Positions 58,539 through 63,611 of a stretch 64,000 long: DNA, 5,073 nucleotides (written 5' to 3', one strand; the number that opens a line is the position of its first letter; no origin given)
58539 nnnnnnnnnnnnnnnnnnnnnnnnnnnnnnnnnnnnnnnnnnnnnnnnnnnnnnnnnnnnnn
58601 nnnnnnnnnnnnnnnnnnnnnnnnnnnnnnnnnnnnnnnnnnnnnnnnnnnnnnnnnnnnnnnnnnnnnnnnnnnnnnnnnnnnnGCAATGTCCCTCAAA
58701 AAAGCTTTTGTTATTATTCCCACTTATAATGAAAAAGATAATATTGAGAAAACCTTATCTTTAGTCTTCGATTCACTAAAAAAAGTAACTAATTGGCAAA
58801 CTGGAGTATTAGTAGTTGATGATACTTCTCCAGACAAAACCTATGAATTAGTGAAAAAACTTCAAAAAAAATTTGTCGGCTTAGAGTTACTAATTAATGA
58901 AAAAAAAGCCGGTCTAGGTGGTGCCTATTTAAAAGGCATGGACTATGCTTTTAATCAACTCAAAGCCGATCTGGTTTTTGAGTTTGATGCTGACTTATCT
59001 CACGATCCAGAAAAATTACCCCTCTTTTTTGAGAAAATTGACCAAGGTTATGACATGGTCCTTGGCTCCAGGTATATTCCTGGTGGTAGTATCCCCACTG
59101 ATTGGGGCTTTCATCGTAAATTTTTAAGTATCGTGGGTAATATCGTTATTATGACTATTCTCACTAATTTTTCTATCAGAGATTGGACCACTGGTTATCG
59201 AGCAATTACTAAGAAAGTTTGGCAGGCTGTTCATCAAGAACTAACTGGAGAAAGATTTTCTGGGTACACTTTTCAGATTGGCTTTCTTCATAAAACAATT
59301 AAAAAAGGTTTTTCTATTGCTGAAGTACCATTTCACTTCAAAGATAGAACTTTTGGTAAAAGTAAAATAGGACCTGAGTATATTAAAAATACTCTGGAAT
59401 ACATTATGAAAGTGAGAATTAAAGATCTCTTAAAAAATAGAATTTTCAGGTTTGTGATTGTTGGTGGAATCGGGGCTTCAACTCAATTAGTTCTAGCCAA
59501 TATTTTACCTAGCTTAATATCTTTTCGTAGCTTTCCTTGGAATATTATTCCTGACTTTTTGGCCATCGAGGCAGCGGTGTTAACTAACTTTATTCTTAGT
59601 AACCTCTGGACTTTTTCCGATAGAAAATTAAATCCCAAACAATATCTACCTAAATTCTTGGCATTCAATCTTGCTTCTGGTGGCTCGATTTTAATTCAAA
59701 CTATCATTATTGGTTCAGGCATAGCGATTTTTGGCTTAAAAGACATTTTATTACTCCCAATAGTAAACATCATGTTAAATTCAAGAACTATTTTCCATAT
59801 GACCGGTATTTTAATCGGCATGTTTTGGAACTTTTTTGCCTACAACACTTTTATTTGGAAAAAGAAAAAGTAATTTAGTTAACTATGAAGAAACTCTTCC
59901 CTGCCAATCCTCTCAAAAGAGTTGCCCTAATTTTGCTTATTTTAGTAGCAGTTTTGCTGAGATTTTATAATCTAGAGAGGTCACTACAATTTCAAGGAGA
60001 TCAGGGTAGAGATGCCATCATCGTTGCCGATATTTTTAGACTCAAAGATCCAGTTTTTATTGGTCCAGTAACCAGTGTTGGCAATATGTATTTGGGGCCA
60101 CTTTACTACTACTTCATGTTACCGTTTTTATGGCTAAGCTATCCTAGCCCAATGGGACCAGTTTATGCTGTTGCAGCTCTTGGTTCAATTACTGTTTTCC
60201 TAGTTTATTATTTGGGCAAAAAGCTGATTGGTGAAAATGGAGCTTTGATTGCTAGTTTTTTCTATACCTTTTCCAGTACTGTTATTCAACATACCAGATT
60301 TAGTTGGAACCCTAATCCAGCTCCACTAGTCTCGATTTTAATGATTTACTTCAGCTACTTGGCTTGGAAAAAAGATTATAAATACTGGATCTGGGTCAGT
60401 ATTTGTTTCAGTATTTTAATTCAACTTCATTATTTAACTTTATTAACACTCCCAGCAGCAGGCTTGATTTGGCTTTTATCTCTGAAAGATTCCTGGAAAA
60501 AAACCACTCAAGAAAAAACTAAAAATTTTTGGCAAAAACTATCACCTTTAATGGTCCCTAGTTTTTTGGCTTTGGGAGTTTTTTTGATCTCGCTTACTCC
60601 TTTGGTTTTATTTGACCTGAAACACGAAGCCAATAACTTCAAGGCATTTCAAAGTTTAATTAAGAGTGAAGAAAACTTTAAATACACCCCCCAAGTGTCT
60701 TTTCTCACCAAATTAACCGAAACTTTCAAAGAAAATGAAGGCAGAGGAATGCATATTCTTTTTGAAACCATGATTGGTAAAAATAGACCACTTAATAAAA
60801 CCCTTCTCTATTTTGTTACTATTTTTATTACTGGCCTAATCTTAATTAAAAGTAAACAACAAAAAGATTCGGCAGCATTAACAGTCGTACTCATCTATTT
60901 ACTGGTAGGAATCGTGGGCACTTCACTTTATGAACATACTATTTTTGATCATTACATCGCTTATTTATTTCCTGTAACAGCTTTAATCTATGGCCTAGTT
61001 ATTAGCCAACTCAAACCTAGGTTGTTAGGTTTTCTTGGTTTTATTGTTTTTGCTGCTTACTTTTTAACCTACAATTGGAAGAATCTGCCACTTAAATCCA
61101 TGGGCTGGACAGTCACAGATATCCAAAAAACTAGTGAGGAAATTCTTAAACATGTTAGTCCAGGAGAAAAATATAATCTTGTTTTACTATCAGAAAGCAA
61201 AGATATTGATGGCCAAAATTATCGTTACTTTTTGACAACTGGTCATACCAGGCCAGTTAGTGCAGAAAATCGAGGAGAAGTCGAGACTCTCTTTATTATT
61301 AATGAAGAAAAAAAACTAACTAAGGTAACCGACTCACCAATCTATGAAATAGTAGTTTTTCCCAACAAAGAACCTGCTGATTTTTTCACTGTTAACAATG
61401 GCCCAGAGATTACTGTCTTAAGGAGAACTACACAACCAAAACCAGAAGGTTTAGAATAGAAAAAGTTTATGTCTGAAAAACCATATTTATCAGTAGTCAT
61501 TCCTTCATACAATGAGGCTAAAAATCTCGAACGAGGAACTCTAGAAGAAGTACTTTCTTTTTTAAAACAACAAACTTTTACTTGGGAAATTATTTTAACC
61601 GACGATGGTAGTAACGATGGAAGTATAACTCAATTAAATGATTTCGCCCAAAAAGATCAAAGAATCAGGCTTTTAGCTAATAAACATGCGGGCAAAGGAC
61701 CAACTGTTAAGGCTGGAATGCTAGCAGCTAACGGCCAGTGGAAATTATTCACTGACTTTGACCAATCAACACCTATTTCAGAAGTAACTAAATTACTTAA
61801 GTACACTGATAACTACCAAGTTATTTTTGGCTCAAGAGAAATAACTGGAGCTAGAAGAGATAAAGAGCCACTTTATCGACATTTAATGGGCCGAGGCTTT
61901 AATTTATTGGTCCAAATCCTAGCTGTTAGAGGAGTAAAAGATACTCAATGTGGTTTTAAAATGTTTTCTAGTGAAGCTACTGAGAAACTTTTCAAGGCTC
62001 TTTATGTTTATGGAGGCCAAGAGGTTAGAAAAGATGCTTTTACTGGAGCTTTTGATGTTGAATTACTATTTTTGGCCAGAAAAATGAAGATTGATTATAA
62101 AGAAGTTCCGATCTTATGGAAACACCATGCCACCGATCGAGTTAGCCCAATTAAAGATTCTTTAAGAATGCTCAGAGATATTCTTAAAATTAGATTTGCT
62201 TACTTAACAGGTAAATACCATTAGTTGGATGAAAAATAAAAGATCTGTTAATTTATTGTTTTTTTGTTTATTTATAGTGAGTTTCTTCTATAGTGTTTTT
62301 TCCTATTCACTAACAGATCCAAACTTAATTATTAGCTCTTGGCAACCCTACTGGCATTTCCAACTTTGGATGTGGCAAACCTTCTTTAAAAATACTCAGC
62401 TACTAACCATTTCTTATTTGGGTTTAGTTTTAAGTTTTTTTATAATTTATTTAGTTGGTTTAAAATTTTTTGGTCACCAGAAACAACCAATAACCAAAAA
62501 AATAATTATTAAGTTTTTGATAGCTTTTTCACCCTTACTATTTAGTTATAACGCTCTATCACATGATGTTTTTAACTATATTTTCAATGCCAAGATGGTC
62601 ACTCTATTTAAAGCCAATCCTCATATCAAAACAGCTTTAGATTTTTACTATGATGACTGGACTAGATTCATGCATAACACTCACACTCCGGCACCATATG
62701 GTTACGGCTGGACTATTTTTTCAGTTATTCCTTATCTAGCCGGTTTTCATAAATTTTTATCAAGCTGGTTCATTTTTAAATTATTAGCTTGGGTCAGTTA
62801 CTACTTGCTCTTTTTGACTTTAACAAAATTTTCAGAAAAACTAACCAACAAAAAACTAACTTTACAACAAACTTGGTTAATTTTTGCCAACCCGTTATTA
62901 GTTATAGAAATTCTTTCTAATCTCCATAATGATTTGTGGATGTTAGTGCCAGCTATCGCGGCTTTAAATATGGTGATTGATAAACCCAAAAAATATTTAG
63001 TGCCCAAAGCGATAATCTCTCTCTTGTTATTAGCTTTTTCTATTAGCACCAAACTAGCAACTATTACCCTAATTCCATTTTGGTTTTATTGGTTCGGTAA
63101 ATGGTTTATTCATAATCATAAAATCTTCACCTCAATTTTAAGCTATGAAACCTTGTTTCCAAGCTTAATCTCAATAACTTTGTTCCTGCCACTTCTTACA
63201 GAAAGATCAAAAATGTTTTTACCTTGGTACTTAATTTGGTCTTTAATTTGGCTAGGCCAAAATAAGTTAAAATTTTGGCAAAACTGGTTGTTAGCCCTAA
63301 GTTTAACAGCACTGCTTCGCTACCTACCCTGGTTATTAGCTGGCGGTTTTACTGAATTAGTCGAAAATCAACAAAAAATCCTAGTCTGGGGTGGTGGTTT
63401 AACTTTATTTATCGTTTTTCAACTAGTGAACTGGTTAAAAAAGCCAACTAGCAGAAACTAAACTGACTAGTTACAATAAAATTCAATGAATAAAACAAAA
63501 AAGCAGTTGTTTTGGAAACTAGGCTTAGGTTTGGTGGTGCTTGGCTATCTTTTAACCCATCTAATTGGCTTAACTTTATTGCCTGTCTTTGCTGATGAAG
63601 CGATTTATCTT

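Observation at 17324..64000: Unusually dense expansion of GT-C membrane glycosyltransferases fed by three polyprenyl-phosphate sugar synthases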

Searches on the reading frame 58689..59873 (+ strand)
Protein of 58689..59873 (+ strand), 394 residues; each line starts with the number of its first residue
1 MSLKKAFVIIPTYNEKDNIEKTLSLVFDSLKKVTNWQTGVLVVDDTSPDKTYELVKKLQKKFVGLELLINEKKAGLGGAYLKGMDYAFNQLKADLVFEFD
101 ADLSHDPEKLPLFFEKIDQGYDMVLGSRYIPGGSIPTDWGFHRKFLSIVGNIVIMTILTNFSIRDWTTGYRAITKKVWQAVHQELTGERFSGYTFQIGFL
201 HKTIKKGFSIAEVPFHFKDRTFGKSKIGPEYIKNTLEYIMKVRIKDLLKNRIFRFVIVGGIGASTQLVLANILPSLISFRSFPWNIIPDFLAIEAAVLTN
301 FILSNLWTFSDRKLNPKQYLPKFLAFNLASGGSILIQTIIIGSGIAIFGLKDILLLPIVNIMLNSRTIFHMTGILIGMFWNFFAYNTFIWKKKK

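Call 7: search_protein_families(library=pfam, proteins=[window:58689-59873:+], max_evalue=0.01)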
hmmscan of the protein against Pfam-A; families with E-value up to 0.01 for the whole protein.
window:58689-59873:+ (394 aa): 3 families
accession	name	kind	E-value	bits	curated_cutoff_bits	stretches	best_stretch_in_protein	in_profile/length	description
PF00535.33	Glycos_transf_2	-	1.1e-25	90.9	23.3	1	8-144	2-131/168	Glycosyl transferase family 2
PF04138.20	GtrA_DPMS_TM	-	6.7e-14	52.5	26.1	1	254-390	1-117/117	GtrA/DPMS, transmembrane domain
PF13641.12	Glyco_tranf_2_3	-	0.0024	18.4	27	1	8-124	5-119/230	Glycosyltransferase like family 2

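Call 106: search_protein_families(library=ncbifam, proteins=[window:58689-59873:+], max_evalue=1e-10)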
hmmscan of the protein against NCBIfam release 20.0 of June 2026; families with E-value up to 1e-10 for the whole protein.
window:58689-59873:+ (394 aa): 4 families
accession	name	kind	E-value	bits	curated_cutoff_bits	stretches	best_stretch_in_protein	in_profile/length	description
NF047588.1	GlcsyltransPgfSStrep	equivalog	9.1e-20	71.1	500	1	7-296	4-268/308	glycosyltransferase PgfS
TIGR04182.1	glyco_TIGR04182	equivalog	1e-15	57.9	325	1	8-269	4-241/293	S-layer glycoprotein N-glycosyltransferase AglJ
NF007986.1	PRK10714.1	equivalog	1.7e-15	56.9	529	1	3-270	5-249/316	undecaprenyl-phosphate 4-deoxy-4-formamido-L-arabinose transferase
NF041391.1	DPhHxTase_Halo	equivalog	2.2e-13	49.7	375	1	12-229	3-194/213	dolichyl-phosphate hexose transferase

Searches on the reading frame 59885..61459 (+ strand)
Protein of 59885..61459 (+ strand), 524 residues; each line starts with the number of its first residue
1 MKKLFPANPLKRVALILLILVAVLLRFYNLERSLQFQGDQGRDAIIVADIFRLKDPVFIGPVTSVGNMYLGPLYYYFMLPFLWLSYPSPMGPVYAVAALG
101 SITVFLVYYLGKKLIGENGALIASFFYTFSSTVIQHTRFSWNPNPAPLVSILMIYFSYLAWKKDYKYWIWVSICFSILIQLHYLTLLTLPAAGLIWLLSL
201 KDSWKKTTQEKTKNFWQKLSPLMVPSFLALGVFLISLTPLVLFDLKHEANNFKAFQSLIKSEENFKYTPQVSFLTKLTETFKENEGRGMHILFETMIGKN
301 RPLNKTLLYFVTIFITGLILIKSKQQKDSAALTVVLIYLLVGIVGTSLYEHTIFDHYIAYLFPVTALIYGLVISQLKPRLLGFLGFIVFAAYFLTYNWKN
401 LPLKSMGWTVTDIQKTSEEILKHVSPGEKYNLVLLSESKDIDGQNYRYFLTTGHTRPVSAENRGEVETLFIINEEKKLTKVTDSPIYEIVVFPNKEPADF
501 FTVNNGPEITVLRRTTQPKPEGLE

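Call 7: search_protein_families(library=pfam, proteins=[window:59885-61459:+], max_evalue=0.01)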
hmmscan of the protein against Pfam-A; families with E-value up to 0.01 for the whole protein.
window:59885-61459:+ (524 aa): 1 family
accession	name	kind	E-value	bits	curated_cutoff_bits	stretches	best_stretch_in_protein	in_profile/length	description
PF13231.12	PMT_2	-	5.9e-10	40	26.1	1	73-205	5-139/160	Dolichyl-phosphate-mannose-protein mannosyltransferase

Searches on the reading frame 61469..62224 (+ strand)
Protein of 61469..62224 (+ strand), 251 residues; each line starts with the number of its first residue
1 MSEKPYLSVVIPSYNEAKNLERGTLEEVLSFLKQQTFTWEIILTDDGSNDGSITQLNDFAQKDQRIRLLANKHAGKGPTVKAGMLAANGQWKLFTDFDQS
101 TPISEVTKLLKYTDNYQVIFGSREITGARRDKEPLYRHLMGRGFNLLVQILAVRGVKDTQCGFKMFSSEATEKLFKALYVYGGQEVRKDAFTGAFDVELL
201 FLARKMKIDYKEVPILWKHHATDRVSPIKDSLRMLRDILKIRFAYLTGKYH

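Call 7: search_protein_families(library=pfam, proteins=[window:61469-62224:+], max_evalue=0.01)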
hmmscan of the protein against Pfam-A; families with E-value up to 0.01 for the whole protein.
window:61469-62224:+ (251 aa): 2 families
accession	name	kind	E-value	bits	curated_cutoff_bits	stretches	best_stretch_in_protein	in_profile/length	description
PF00535.33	Glycos_transf_2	-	1.2e-22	81.1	23.3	1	8-175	1-168/168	Glycosyl transferase family 2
PF10111.15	Glyco_tranf_2_2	-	0.0034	17.4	27.3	0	8-111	1-104/276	Glycosyltransferase like family 2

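Call 78: search_solved_structures(query=window:61469-62224:+, max_evalue=0.001)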
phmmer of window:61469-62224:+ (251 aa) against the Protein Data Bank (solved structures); distinct sequences matched with E-value up to 0.001: 12.
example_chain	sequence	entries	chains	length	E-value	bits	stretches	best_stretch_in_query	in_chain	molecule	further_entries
5mlz_A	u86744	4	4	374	5.2e-12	49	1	7-172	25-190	Dolichol monophosphate mannose synthase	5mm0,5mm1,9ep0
5eke_A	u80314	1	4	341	8.3e-11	45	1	7-124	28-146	Uncharacterized glycosyltransferase sll0501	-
5ekp_C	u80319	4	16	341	8.3e-11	45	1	7-124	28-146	Uncharacterized glycosyltransferase sll0501 | Glycosyltransferase sll0501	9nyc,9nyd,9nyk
9nye_A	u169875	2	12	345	8.5e-11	45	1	7-124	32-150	Glycosyltransferase sll0501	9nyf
9bhc_C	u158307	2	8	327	1.1e-10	44.6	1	7-166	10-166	Undecaprenyl-phosphate 4-deoxy-4-formamido-L-arabinose transferase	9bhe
8vxh_A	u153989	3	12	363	1.4e-10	44.3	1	7-166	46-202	Undecaprenyl-phosphate 4-deoxy-4-formamido-L-arabinose transferase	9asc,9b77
5hea_A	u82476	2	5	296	2.4e-09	40.3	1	6-99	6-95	Putative glycosyltransferase (GalT1)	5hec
9hwj_A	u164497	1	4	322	6e-09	39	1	7-167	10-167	Undecaprenyl-phosphate 4-deoxy-4-formamido-L-arabinose transferase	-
2z86_A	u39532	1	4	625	1e-07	34.9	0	4-85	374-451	Chondroitin synthase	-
2z87_A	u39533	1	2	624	1e-07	34.9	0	4-85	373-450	Chondroitin synthase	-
3bcv_A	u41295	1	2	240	2.3e-07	33.8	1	2-102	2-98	Putative glycosyltransferase protein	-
6p61_A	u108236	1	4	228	0.00047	22.9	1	2-119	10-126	Glycosyltransferase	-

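Call 106: search_protein_families(library=ncbifam, proteins=[window:61469-62224:+], max_evalue=1e-10)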
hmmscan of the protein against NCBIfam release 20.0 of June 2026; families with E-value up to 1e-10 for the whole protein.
window:61469-62224:+ (251 aa): 7 families
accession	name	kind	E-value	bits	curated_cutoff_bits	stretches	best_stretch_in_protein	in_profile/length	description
NF047588.1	GlcsyltransPgfSStrep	equivalog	1.6e-16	60.4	500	1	7-175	3-168/308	glycosyltransferase PgfS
NF007482.0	PRK10073.1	equivalog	2.1e-14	53.3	423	1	1-103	2-100/334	glycosyltransferase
NF007986.1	PRK10714.1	equivalog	2.5e-14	53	529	1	7-168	8-166/316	undecaprenyl-phosphate 4-deoxy-4-formamido-L-arabinose transferase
NF041875.1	EPS_EpsD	equivalog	1.4e-13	51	370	1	7-171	1-161/325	exopolysaccharide biosynthesis glycosyltransferase EpsD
TIGR03937.1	PgaC_IcaA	equivalog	2.6e-12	46.4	422.3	1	2-96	42-133/407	poly-beta-1,6-N-acetyl-D-glucosamine synthase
NF047683.1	TeichurnBiosyTuaG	equivalog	2.8e-12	46.8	400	1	2-120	3-118/252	teichuronic acid biosynthesis protein TuaG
NF050050.1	ProtGlycPglI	equivalog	3.7e-12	46.2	500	1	4-144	1-136/306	GalNAc(5)-diNAcBac-PP-undecaprenol beta-1,3-glucosyltransferase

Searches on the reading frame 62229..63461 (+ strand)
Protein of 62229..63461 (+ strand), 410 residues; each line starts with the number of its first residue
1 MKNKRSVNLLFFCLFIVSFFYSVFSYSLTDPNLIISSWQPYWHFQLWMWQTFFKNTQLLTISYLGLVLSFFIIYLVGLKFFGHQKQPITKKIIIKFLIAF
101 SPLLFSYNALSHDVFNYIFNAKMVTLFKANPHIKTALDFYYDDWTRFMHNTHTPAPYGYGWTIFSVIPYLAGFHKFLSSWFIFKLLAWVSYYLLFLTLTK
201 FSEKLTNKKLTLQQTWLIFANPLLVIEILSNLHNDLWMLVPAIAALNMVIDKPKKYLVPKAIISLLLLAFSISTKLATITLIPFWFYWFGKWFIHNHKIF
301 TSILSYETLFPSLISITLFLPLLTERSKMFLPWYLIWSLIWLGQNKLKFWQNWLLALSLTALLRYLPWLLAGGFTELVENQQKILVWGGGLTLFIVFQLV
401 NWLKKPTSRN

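Call 7: search_protein_families(library=pfam, proteins=[window:62229-63461:+], max_evalue=0.01)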
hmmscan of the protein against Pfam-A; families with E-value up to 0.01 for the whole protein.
window:62229-63461:+ (410 aa): 0 families

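Call 16: search_protein_families(library=ncbifam, proteins=[window:62229-63461:+], max_evalue=1)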
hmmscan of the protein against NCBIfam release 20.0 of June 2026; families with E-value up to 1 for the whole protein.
window:62229-63461:+ (410 aa): 0 families

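Call 53: find_related_loci(query=window:62229-63461:+, collection=metagenome_contigs, flank=10000)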
Query window:62229-63461:+ (410 aa) in metagenome_contigs; peptide patterns used: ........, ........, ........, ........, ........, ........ (x = any residue, [..] = any of these).
117 stretches matched a pattern; 95 encode a relative of the query (tblastn E <= 1e-3); the best 80 are kept; 80 distinct loci.
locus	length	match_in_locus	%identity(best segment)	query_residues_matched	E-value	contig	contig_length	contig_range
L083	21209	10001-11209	64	1-405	4e-159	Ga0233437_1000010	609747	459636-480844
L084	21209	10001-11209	64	1-405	4e-159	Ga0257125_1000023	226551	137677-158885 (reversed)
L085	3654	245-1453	66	1-405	6e-156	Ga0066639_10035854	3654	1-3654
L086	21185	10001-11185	52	1-399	8e-123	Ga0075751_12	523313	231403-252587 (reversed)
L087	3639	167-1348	52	1-399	8e-124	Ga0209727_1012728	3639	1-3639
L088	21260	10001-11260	49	1-410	7e-116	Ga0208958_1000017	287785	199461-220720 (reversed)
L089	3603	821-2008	48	2-387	3e-111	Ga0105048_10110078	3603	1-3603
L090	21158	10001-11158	59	10-394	9e-139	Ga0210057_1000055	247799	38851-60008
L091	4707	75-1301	44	4-398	4e-97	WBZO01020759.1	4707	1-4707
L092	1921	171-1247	49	21-387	9e-102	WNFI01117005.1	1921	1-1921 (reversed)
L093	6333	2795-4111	45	6-410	7e-96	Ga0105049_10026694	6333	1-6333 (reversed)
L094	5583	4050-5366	45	6-410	7e-96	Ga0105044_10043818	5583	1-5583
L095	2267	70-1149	47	11-387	6e-97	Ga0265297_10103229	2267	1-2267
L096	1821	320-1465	48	16-387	8e-98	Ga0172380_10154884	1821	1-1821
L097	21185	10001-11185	44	3-387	7e-92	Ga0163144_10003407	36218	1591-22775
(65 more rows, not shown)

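Call 60: search_protein_families(library=pfam, alignment_id=A5, max_evalue=0.1)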
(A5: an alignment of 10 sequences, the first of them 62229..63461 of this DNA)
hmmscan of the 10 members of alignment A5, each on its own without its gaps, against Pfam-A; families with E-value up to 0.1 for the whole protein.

A. member 1, window:62229-63461:+ (410 aa): 0 families

B. families by the number of members that match (of 10 scanned): 3 families
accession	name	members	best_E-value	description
PF10180.14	WKF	1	0.018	WKF domain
PF04932.20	Wzy_C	1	0.025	O-Antigen ligase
PF06024.17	Orf78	1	0.045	Orf78 (ac78)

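Call 61: search_solved_structures(query=A5, max_evalue=5)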
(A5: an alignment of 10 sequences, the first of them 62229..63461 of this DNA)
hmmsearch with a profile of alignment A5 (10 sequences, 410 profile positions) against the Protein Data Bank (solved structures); distinct sequences matched with E-value up to 5: 0.

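Call 73: predict_structure(protein=window:62229-63461:+)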
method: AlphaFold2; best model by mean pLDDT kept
length: 410 residues; sequences in the alignment: 1
mean_pLDDT: 50.5   pTM: 0.25
mean pLDDT of the five models: 50.5, 48.2, 46.1, 44.4, 40.9
residues with pLDDT >= 90: 0; 70-90: 12; 50-70: 182; < 50: 216
segments of 3 or more residues with pLDDT < 50: 31-35, 82-128, 130-141, 143-182, 236-241, 245-260, 262-286, 295-297, 299-301, 309-312, 314-317, 319-321, 337-339, 341-343, 345-347, 350-353, 379-388, 406-410
pLDDT, mean of each block of 10 residues (from residue 1): 61 64 54 50 57 55 58 56 46 46 38 40 41 44 44 35 36 43 57 66 71 62 55 48 46 46 48 39 45 48 48 49 51 51 47 52 57 50 45 64 55
secondary structure, 60 per line:
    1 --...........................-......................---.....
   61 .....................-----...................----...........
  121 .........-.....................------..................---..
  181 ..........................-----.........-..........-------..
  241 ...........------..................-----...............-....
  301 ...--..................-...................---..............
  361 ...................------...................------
elements in order: H3-29 H31-52 H56-81 H87-105 H110-129 H131-151 H158-175 H179-206 H212-220 H222-231 H239-251 H258-275 H281-295 H297-303 H306-323 H325-343 H347-379 H386-404

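Call 76: search_protein_families(library=pfam, proteins=[L083:11251-12810:+], max_evalue=0.01)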
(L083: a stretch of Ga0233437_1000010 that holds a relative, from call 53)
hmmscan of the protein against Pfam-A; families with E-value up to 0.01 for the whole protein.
L083:11251-12810:+ (519 aa): 2 families
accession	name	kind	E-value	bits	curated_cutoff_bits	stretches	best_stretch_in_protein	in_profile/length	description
PF13231.12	PMT_2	-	2.6e-12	47.7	26.1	1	65-221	2-155/160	Dolichyl-phosphate-mannose-protein mannosyltransferase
PF02366.24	PMT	-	4.9e-06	26.7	22.7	1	64-207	61-212/245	Dolichyl-phosphate-mannose-protein mannosyltransferase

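Call 96: find_encoding_contigs(protein=window:62229-63461:+, flank=10000, max_places=2)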
Protein window:62229-63461:+ (410 aa): no gene with exactly this product is on record in the collection.
